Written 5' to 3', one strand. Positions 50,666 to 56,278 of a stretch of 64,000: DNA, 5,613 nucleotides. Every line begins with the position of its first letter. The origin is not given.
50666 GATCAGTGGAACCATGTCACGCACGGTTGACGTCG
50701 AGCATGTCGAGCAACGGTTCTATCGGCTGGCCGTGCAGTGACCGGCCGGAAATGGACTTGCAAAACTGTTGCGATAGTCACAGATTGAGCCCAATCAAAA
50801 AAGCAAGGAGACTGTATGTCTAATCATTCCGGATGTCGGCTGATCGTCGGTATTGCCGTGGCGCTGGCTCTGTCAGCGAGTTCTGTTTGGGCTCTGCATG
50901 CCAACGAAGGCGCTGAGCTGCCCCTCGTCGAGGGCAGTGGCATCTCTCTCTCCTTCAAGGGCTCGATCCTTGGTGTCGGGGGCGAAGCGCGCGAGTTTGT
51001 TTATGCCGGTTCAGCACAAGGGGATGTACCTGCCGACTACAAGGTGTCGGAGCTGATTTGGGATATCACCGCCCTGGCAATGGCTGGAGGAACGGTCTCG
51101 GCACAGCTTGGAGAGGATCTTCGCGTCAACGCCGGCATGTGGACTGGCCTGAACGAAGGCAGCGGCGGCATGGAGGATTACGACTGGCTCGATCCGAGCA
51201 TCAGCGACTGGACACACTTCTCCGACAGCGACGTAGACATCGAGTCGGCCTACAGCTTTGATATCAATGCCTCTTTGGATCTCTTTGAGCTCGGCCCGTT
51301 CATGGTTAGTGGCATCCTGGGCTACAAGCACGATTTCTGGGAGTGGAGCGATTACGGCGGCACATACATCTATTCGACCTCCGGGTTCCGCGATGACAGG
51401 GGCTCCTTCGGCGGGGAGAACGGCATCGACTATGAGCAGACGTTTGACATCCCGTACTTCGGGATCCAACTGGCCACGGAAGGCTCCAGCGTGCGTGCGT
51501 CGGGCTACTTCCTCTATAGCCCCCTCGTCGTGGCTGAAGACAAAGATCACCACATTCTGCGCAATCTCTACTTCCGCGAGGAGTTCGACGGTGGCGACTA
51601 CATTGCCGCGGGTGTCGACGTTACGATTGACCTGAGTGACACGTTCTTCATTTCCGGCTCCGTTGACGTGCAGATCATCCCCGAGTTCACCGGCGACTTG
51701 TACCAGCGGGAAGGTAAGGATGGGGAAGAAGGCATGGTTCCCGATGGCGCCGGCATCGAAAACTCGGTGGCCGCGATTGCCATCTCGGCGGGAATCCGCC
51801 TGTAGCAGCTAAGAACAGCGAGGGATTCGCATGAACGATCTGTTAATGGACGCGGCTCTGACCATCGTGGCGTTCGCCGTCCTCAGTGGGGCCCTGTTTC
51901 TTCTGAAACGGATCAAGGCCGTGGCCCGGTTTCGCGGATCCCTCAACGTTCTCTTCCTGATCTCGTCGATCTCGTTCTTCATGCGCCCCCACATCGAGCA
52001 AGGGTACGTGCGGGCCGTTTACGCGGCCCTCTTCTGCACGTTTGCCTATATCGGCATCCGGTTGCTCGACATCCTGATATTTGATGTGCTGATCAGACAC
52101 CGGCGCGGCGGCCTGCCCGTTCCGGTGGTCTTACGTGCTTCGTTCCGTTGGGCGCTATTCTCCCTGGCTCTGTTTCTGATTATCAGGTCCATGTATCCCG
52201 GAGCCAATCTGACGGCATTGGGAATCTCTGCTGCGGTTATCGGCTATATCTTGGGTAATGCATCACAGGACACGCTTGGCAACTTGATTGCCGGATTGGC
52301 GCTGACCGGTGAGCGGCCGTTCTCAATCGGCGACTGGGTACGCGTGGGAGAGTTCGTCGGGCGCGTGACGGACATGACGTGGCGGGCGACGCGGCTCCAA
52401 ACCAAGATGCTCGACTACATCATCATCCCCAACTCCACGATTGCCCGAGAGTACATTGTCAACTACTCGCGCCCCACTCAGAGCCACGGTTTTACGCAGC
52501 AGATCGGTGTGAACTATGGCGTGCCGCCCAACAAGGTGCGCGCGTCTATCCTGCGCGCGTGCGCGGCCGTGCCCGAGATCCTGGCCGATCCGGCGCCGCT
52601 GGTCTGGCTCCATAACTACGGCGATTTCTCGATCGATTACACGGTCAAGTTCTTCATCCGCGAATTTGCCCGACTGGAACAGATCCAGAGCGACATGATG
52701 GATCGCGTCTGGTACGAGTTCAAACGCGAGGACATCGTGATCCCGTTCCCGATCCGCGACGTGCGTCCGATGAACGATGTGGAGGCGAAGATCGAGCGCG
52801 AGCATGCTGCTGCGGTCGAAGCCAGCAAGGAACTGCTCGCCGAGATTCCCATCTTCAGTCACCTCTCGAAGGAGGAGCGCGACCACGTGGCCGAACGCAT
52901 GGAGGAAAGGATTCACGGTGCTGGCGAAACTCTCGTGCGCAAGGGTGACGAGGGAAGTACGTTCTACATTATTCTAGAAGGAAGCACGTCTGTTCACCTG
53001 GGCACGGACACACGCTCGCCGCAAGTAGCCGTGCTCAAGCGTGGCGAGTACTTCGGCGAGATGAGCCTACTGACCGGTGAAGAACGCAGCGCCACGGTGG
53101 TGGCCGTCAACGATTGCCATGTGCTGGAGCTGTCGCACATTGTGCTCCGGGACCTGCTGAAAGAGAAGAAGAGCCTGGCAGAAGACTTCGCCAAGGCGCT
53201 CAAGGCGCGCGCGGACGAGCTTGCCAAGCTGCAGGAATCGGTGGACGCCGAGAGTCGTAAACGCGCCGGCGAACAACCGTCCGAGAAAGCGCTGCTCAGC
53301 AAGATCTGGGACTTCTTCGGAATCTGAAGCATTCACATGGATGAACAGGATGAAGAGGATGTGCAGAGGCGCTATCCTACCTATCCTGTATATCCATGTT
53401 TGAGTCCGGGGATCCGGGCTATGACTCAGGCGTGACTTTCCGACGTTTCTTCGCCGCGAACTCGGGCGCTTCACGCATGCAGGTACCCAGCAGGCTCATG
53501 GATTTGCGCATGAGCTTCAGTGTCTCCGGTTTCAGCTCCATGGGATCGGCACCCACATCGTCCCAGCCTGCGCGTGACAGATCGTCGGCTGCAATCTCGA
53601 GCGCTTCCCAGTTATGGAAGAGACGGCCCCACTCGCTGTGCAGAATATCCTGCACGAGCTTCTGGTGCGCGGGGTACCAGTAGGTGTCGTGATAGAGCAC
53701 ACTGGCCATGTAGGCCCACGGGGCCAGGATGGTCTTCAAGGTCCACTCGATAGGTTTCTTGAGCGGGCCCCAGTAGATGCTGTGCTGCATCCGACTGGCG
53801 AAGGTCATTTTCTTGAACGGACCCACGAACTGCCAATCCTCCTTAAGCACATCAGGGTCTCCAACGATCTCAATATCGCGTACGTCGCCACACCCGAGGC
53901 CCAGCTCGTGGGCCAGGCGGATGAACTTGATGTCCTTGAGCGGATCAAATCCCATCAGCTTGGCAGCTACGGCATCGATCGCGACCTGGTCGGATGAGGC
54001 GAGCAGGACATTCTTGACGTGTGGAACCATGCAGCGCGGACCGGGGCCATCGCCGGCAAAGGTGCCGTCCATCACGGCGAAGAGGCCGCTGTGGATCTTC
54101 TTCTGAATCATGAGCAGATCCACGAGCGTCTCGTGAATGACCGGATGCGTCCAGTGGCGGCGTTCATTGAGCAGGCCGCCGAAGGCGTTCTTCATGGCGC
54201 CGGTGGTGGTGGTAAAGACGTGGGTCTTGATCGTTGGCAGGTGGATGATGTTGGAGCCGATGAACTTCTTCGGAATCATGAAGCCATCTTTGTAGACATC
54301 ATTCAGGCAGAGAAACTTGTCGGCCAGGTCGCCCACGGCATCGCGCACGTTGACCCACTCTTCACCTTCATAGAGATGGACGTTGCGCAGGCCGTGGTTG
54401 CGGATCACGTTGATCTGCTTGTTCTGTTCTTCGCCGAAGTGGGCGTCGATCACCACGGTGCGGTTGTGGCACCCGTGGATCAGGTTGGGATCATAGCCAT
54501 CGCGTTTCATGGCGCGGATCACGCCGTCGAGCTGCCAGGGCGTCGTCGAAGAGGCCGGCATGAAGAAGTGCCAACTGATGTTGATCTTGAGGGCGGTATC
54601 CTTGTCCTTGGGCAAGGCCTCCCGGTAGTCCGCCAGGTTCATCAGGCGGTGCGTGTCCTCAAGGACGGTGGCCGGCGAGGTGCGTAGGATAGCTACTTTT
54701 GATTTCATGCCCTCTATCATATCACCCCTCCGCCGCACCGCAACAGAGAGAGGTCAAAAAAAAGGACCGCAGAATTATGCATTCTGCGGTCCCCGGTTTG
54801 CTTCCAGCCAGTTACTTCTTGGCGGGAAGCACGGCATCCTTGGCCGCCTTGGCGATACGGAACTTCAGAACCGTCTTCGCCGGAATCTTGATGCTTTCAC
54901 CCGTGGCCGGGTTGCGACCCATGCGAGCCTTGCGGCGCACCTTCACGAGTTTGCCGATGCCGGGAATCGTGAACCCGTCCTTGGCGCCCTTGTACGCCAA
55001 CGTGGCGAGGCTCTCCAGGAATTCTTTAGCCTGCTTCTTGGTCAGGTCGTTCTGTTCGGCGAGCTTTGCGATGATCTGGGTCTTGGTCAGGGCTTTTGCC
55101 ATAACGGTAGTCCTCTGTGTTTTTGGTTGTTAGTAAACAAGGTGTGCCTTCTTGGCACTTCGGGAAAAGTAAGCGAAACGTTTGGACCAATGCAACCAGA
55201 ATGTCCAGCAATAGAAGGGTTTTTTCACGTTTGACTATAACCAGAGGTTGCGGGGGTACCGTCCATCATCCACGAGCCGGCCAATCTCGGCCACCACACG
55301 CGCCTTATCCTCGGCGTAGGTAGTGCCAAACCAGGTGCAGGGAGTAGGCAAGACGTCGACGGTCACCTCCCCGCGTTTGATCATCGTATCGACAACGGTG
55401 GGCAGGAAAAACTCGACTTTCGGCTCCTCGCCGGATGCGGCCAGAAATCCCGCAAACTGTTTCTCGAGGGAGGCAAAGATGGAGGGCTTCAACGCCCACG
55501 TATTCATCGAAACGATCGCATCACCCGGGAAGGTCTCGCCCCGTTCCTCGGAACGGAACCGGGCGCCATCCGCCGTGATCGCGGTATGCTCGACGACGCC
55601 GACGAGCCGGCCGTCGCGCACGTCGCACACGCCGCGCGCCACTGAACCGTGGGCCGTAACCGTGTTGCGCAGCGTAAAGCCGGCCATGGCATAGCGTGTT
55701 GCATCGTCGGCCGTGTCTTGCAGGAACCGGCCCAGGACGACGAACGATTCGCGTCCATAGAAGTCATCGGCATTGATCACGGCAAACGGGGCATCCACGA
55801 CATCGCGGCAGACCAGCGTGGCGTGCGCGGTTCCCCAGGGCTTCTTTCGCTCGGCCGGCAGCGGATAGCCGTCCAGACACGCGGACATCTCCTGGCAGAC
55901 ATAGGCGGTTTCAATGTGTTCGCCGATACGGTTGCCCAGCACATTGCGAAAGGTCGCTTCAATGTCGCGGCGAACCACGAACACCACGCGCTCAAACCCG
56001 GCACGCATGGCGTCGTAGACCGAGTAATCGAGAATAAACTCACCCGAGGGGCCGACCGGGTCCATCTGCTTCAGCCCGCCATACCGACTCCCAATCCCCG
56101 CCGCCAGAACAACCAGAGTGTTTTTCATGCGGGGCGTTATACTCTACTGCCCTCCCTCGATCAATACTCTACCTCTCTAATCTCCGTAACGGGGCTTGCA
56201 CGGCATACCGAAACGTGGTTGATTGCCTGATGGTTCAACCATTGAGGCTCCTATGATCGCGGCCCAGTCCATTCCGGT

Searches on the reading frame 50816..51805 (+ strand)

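Call 39: search_protein_families(library=pfam, proteins=[window:50816-51805:+])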
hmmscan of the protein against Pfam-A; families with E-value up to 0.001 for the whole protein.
window:50816-51805:+ (329 aa): 1 family
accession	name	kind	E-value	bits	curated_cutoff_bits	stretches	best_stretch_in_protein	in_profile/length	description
PF01278.26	Omptin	-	6.5e-48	163.7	22.6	1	49-323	9-277/283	Omptin family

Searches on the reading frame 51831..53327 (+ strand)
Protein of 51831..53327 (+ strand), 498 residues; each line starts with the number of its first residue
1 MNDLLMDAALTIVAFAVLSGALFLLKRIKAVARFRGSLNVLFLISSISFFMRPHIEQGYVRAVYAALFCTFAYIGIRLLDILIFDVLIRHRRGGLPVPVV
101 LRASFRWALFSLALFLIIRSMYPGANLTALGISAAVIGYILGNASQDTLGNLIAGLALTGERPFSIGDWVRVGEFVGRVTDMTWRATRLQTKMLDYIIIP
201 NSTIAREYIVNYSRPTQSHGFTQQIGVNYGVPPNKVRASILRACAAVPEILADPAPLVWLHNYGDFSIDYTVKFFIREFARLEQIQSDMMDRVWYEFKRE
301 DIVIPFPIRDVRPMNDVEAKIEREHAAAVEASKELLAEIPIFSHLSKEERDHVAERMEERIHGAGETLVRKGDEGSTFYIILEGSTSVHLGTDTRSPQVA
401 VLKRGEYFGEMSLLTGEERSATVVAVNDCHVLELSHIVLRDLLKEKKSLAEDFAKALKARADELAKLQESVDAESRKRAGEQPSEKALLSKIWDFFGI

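Call 39: search_protein_families(library=pfam, proteins=[window:51831-53327:+])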
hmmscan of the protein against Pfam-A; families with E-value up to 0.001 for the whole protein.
window:51831-53327:+ (498 aa): 3 families
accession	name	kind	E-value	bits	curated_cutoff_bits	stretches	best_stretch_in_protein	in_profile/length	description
PF00027.35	cNMP_binding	-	4e-21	75.2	27.5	1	364-445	6-88/89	Cyclic nucleotide-binding domain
PF00924.24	MS_channel_2nd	-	1.8e-20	73.2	20.2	1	147-214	1-68/68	Mechanosensitive ion channel, beta-domain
PF21082.3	MS_channel_3rd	-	2.5e-15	57.1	21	1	224-304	4-88/88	Mechanosensitive ion channel MscS, C-terminal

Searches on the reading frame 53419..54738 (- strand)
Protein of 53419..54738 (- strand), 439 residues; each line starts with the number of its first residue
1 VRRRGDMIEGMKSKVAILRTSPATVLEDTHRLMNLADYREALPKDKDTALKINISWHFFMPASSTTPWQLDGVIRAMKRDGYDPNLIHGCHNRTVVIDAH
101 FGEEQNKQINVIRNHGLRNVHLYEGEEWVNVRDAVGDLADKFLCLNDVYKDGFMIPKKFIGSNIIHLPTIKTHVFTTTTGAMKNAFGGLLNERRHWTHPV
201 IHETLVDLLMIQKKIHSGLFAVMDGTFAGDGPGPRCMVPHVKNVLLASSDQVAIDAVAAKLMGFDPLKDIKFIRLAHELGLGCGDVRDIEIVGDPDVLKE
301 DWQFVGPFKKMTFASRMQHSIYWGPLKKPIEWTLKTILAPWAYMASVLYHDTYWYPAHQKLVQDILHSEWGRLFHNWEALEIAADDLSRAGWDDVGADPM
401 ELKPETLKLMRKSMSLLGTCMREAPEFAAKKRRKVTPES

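Call 39: search_protein_families(library=pfam, proteins=[window:53419-54738:-])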
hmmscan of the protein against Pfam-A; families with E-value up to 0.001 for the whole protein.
window:53419-54738:- (439 aa): 1 family
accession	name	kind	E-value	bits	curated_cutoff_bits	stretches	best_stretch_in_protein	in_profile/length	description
PF04015.17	DUF362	-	1e-20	75.1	24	1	49-260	2-200/200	Domain of unknown function (DUF362)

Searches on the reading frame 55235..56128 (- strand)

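Call 39: search_protein_families(library=pfam, proteins=[window:55235-56128:-])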
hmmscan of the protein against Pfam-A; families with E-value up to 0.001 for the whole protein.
window:55235-56128:- (297 aa): 2 families
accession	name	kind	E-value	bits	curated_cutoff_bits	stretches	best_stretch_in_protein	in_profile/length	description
PF12804.13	NTP_transf_3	-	9.5e-05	23.1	27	1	6-55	2-49/160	MobA-like NTP transferase domain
PF00483.29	NTP_transferase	-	0.00015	21.9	21.2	1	6-166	3-152/245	Nucleotidyl transferase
